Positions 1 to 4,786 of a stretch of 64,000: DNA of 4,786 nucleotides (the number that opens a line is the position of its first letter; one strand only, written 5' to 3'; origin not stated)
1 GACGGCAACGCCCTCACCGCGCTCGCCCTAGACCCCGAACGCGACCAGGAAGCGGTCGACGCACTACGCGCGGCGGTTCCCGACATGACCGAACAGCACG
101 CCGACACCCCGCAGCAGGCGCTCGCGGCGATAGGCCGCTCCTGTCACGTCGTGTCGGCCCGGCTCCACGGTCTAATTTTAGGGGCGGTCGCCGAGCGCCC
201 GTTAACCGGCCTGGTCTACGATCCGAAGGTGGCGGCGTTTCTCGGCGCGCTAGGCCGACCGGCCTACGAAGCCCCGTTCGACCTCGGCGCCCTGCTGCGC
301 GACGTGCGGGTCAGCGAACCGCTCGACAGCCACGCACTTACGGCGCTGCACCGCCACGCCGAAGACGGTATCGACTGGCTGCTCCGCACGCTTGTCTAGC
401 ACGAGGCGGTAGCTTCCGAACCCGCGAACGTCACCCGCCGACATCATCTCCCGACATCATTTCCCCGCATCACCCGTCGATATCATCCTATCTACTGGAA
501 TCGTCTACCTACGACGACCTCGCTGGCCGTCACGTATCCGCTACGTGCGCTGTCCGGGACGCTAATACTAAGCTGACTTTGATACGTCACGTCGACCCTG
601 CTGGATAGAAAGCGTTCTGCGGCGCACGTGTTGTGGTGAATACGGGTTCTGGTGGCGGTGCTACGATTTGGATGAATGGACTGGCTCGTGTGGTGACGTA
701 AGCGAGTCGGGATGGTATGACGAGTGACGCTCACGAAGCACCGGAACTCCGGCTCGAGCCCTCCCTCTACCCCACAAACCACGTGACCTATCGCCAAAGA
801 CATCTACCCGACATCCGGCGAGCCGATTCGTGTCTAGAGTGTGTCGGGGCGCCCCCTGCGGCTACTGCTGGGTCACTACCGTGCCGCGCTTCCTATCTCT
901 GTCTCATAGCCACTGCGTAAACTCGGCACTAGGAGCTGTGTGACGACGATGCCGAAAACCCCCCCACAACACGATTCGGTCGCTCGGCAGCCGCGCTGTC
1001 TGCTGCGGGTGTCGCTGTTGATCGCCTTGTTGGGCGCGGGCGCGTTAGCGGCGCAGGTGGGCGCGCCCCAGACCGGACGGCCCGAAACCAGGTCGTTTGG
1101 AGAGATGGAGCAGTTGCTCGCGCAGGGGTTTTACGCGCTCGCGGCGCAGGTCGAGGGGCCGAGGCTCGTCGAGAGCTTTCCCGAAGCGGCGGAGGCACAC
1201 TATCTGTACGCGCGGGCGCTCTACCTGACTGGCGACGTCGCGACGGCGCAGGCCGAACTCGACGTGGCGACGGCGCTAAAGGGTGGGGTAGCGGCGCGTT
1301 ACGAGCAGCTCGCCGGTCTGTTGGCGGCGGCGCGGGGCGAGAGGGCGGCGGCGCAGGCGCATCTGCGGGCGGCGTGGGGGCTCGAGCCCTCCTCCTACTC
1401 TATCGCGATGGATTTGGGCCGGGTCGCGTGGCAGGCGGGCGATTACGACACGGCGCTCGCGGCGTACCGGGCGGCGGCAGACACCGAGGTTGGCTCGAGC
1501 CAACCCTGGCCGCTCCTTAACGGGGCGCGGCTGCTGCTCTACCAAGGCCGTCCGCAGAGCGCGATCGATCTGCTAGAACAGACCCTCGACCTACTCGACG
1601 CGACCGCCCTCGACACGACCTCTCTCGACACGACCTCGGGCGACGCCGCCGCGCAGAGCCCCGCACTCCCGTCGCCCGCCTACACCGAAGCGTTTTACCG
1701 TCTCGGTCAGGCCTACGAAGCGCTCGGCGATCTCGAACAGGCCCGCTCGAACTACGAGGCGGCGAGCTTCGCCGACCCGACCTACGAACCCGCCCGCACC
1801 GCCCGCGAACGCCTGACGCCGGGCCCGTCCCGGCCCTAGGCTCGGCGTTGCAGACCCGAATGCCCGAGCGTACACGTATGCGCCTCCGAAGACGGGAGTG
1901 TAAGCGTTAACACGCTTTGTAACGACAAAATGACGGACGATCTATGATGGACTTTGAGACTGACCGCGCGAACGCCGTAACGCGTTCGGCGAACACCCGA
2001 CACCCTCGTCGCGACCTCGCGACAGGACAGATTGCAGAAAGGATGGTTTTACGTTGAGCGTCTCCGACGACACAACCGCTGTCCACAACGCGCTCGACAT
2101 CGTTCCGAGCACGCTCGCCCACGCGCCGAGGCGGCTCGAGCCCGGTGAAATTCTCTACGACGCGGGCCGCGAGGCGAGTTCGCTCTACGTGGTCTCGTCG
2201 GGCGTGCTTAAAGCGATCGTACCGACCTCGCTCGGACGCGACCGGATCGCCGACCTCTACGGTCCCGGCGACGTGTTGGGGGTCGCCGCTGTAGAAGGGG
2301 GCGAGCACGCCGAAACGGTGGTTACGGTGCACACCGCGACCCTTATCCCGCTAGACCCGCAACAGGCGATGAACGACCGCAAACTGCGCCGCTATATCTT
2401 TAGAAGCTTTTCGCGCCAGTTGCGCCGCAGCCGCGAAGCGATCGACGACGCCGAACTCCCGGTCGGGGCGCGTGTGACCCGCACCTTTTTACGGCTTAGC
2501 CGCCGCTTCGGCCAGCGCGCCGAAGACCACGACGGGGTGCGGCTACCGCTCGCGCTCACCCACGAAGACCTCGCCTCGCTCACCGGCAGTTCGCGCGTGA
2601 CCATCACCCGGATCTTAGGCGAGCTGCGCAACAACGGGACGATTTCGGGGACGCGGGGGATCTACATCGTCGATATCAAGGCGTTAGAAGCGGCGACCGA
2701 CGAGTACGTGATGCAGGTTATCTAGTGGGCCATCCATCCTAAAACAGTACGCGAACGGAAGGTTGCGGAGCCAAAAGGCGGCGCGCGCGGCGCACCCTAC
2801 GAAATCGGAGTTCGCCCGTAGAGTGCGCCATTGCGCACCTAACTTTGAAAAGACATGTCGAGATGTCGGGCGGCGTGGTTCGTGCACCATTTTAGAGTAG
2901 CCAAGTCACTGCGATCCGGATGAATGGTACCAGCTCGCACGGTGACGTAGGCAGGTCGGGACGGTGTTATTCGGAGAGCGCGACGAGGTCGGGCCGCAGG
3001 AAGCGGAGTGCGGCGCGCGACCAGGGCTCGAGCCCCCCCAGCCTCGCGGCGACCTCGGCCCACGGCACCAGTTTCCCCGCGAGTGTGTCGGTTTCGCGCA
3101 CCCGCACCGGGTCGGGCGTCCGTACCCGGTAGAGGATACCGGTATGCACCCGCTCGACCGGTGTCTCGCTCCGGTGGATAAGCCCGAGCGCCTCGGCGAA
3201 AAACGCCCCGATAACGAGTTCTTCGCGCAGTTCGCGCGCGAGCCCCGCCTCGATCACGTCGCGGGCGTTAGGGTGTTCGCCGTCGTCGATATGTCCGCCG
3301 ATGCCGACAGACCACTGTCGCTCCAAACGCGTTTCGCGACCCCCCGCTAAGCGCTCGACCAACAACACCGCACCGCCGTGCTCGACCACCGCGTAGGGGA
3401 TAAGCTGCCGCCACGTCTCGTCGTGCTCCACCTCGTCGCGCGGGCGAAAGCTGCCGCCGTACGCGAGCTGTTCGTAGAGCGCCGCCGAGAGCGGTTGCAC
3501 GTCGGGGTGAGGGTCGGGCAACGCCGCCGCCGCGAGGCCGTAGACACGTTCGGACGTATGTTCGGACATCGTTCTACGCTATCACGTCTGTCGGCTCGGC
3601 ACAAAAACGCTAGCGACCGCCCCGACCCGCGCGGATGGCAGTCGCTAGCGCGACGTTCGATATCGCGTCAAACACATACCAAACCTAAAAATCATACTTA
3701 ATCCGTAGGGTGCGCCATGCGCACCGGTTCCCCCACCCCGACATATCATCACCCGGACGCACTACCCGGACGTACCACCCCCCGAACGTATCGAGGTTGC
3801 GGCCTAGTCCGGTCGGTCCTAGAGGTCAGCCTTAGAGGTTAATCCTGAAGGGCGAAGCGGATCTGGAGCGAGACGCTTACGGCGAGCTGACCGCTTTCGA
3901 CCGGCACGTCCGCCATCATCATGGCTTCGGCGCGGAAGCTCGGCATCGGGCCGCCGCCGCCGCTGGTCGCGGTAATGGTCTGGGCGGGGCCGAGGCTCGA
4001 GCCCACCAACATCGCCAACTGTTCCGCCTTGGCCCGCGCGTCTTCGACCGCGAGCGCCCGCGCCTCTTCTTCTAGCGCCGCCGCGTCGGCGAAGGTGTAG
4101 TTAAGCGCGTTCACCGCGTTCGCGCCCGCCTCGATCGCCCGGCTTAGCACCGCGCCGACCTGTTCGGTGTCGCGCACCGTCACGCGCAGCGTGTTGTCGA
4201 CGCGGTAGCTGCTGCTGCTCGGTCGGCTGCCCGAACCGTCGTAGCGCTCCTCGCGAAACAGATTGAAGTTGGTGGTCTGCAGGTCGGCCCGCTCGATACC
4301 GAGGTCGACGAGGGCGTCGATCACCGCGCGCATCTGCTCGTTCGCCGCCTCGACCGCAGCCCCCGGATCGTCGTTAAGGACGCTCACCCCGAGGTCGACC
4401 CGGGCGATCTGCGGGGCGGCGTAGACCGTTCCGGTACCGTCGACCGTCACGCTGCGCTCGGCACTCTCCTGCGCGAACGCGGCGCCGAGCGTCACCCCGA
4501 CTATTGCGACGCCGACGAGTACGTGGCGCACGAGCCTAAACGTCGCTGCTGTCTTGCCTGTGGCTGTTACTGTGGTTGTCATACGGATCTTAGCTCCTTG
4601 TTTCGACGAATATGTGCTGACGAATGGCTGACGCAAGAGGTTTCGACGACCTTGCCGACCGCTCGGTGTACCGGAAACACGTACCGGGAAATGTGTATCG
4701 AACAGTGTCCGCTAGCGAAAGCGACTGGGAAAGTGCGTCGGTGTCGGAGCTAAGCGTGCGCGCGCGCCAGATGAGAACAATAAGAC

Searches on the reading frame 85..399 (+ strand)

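Call 34: search_protein_families(library=pfam, proteins=[window:85-399:+])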
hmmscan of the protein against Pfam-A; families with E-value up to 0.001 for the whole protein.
window:85-399:+ (104 aa): 1 family
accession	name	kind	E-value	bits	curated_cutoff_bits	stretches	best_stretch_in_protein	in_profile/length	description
PF04230.19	PS_pyruv_trans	-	0.00012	22.5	25.3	1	7-47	240-280/280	Polysaccharide pyruvyl transferase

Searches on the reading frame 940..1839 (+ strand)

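Call 18: search_protein_families(library=pfam, proteins=[window:940-1839:+])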
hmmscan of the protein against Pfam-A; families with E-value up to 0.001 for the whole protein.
window:940-1839:+ (299 aa): 12 families
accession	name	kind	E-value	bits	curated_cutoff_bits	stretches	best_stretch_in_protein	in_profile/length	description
PF14559.12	TPR_19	-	5e-15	56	25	1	130-188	2-60/68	Tetratricopeptide repeat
PF13432.12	TPR_16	-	1.8e-13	51.1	32.7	1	125-181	3-59/65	Tetratricopeptide repeat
PF13428.12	TPR_14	-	2.4e-12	46.7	23.5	0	250-287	2-39/44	Tetratricopeptide repeat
PF07719.23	TPR_2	-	1.7e-11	43.7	27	1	250-281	2-33/34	Tetratricopeptide repeat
PF13181.12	TPR_8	-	6.4e-09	35.7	25.7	1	250-275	2-27/34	Tetratricopeptide repeat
PF00515.34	TPR_1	-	3.4e-08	33.4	27.8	1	250-275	2-27/34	Tetratricopeptide repeat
PF13431.12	TPR_17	-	4.7e-08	33.1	24.4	0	246-269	10-33/34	Tetratricopeptide repeat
PF13424.12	TPR_12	-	8e-08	32.8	30.1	1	155-219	5-75/77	Tetratricopeptide repeat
PF12895.13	ANAPC3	-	3.2e-07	31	27.2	0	75-121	14-60/82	Anaphase-promoting complex, cyclosome, subunit 3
PF13174.12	TPR_6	-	4e-06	27.6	26.3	0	250-273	1-24/33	Tetratricopeptide repeat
PF07721.20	TPR_4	-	9.7e-06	26.2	27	0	157-177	5-25/26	Tetratricopeptide repeat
PF13176.12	TPR_7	-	0.00046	20.5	27.9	0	196-218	6-28/36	Tetratricopeptide repeat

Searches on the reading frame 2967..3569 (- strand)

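Call 18: search_protein_families(library=pfam, proteins=[window:2967-3569:-])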
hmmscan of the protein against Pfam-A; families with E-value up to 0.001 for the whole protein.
window:2967-3569:- (200 aa): 1 family
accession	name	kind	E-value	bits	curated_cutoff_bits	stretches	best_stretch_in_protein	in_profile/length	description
PF00293.34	NUDIX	-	0.00013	22.4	21.1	1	63-176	12-119/134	NUDIX domain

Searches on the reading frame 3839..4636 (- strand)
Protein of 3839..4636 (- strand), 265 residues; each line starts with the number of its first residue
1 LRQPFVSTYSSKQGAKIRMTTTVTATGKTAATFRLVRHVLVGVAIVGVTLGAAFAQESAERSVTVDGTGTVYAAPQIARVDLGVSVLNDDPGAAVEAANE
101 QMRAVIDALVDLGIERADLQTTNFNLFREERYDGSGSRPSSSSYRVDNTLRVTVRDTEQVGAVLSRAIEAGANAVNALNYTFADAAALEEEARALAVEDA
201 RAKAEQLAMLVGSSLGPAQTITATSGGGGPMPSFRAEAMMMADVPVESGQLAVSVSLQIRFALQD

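Call 4: search_protein_families(library=ncbifam, proteins=[window:3839-4636:-])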
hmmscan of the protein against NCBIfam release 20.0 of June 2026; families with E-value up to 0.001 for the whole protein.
window:3839-4636:- (265 aa): 1 family
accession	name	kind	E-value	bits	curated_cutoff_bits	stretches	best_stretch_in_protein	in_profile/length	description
NF008299.0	PRK11087.1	equivalog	7.6e-26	90.9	249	1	43-236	9-204/238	oxidative stress defense protein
